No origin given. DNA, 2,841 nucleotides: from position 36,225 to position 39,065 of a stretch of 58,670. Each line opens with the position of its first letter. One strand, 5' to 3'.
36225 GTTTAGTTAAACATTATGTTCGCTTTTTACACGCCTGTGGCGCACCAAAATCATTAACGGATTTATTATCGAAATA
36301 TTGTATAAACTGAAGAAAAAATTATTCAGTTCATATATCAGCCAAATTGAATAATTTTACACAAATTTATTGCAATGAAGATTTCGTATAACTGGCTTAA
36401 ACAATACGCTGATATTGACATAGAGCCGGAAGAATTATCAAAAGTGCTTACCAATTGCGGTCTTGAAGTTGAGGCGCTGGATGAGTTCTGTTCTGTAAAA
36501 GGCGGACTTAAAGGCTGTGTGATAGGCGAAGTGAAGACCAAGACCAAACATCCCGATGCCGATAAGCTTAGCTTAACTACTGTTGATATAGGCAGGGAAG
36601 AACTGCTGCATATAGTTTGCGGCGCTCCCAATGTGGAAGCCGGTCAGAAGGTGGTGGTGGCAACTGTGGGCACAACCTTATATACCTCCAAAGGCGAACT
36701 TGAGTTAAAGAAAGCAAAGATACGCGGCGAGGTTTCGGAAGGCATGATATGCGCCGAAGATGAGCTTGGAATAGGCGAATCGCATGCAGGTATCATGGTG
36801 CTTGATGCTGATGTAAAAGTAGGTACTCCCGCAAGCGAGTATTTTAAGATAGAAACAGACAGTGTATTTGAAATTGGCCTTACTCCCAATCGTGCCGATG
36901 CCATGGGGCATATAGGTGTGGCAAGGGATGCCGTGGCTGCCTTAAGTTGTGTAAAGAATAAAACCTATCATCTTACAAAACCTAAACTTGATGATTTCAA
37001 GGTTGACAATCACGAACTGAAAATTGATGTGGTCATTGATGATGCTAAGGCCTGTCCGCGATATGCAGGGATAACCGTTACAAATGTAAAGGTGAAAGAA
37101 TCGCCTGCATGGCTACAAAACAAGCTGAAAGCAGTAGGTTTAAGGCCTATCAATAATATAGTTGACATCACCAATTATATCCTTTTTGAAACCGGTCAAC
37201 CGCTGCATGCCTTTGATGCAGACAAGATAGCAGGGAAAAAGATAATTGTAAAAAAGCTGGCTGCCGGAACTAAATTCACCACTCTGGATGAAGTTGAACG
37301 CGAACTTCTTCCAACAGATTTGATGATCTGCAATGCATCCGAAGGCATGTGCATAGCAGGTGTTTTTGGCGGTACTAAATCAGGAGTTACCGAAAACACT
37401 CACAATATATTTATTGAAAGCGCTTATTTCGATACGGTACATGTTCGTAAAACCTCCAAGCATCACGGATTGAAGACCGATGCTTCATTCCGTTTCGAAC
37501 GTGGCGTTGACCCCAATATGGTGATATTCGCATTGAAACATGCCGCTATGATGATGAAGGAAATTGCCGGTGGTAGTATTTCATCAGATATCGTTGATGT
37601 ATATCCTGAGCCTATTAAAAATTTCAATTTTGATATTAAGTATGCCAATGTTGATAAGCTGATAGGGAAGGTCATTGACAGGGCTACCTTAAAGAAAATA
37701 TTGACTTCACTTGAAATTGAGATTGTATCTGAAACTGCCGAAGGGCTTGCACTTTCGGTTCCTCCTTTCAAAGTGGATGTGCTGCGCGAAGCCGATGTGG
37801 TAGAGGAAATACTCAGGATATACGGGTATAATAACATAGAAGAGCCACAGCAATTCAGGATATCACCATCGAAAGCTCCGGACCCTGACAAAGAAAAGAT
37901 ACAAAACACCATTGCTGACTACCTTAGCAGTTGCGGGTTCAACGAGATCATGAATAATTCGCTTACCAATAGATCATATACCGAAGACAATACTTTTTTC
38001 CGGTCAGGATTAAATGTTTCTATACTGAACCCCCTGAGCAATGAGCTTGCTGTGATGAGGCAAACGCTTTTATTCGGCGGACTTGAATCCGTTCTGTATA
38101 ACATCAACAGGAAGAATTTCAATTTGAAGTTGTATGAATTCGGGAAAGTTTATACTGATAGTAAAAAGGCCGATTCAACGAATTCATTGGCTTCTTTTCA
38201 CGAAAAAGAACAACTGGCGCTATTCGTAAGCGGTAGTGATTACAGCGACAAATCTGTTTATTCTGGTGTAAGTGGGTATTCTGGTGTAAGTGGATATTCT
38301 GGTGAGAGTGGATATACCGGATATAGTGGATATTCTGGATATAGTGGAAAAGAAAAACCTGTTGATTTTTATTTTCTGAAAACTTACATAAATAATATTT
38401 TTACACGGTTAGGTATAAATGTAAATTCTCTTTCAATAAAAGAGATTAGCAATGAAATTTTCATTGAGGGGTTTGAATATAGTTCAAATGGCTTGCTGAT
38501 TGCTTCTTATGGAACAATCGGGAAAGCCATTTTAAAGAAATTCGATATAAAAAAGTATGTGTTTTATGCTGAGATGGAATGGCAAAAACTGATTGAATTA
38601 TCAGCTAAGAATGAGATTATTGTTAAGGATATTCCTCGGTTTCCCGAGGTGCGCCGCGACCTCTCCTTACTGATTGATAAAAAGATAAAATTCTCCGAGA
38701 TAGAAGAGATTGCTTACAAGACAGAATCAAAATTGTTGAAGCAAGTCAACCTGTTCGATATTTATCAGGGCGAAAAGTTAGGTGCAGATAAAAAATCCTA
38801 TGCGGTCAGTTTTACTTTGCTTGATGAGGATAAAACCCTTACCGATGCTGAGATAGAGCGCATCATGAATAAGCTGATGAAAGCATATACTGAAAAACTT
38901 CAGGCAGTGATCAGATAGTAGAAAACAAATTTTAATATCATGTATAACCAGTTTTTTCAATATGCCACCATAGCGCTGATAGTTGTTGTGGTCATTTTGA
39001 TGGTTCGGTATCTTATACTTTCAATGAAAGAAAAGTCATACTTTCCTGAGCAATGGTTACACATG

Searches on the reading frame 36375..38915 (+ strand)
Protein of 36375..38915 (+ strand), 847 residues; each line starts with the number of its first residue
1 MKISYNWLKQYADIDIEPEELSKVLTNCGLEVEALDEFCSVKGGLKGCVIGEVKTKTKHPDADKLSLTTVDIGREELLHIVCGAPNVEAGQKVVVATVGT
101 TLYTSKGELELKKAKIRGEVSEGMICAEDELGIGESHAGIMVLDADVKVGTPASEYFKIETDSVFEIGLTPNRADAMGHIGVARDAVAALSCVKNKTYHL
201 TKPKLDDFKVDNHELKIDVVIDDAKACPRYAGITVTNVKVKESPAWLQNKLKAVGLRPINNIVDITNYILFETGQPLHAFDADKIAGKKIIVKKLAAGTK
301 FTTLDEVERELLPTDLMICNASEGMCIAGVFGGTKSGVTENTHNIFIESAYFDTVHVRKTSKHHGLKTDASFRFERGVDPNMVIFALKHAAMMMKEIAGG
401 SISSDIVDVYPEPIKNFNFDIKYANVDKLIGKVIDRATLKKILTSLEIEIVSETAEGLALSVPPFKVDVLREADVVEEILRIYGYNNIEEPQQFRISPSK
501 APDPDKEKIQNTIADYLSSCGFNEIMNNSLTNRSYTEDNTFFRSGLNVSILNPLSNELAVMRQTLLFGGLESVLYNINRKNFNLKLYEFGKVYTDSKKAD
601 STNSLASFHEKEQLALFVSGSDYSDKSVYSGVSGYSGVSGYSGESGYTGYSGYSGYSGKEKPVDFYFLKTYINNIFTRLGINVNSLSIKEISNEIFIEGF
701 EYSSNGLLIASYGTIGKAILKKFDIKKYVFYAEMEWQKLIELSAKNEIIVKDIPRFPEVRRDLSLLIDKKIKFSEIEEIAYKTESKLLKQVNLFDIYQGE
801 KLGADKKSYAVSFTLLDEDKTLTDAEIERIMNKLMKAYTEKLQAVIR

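Call 77: find_related_loci(query=window:36375-38915:+, collection=genome_contigs, flank=10000)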
Query window:36375-38915:+ (847 aa) in genome_contigs; peptide patterns used: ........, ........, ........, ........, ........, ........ (x = any residue, [..] = any of these).
296 stretches matched a pattern; 264 encode a relative of the query (tblastn E <= 1e-3); the best 80 are kept; 80 distinct loci.
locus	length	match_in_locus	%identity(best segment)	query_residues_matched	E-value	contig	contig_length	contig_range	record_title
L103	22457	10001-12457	88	1-847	0e+0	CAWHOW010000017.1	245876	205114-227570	MAG: uncultured Bacteroidetes bacterium isolate MFD04780.bin.1.106 genome assembly, contig: contig_19175, whole genome s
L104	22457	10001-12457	54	1-847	0e+0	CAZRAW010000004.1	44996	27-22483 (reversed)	MAG TPA_asm: uncultured Lentimicrobiaceae bacterium isolate SRP128015_co4_62 genome assembly, contig: NODE_161_length_44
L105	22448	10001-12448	53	1-847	0e+0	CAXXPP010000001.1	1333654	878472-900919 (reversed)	MAG: uncultured Draconibacterium sp. isolate 714386e1-bc16-422e-93f9-a3f32d7c9c6c genome assembly, contig: contig_1, who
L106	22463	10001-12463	54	1-847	0e+0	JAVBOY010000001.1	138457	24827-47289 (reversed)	MAG: Lentimicrobiaceae bacterium isolate EPI_MAG_00121 c_000001414212, whole genome shotgun sequence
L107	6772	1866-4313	53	1-847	0e+0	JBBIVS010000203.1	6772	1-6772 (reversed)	MAG: Draconibacterium sp. isolate PGS172224_bin_82 NODE_5097_length_6772_cov_3.606223, whole genome shotgun sequence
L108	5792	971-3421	53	1-847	0e+0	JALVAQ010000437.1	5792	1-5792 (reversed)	MAG: Bacteroidales bacterium isolate 132-544_metabat2_scaf2bin.094 132-544_scaffold_6076_c1, whole genome shotgun sequen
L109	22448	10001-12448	53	1-847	0e+0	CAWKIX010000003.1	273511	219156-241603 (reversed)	MAG: uncultured Prolixibacteraceae bacterium isolate MFD01721.bin.2.31 genome assembly, contig: contig_12729, whole geno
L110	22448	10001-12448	51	1-847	0e+0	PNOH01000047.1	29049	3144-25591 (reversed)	MAG: Odoribacter sp. isolate SW.3.41 SW_1000838_29049, whole genome shotgun sequence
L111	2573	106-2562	51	1-847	0e+0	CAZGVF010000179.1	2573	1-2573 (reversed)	MAG TPA_asm: uncultured Paludibacteraceae bacterium isolate binchicken_co323_327 genome assembly, contig: NODE_46822_len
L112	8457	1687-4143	51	1-847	0e+0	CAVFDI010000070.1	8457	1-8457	Paludibacteraceae bacterium isolate H07627-L1_cleanbin_000014 genome assembly, contig: Spades_H07627-L1_contig_5243, who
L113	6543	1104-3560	51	1-847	0e+0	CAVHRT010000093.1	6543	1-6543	Flexilinea sp. isolate H07651-L1_cleanbin_000003 genome assembly, contig: Spades_H07651-L1_contig_1573, whole genome sho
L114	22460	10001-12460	50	1-847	0e+0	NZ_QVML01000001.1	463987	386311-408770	Bacteroides sp. 214 scaffold1_size463987, whole genome shotgun sequence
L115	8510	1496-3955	51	1-847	0e+0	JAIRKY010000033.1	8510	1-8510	MAG: Mediterranea sp. isolate Cc175_bin25 k119_2888268, whole genome shotgun sequence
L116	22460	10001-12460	51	1-847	0e+0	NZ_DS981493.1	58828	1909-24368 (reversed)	Phocaeicola coprocola DSM 17136 Scfld_02_66, whole genome shotgun sequence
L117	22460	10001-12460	50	1-847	0e+0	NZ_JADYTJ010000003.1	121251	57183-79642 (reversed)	Bacteroides caecigallinarum strain ET12 ET12_NODE_3_length_121251_cov_23.504706_pilon, whole genome shotgun sequence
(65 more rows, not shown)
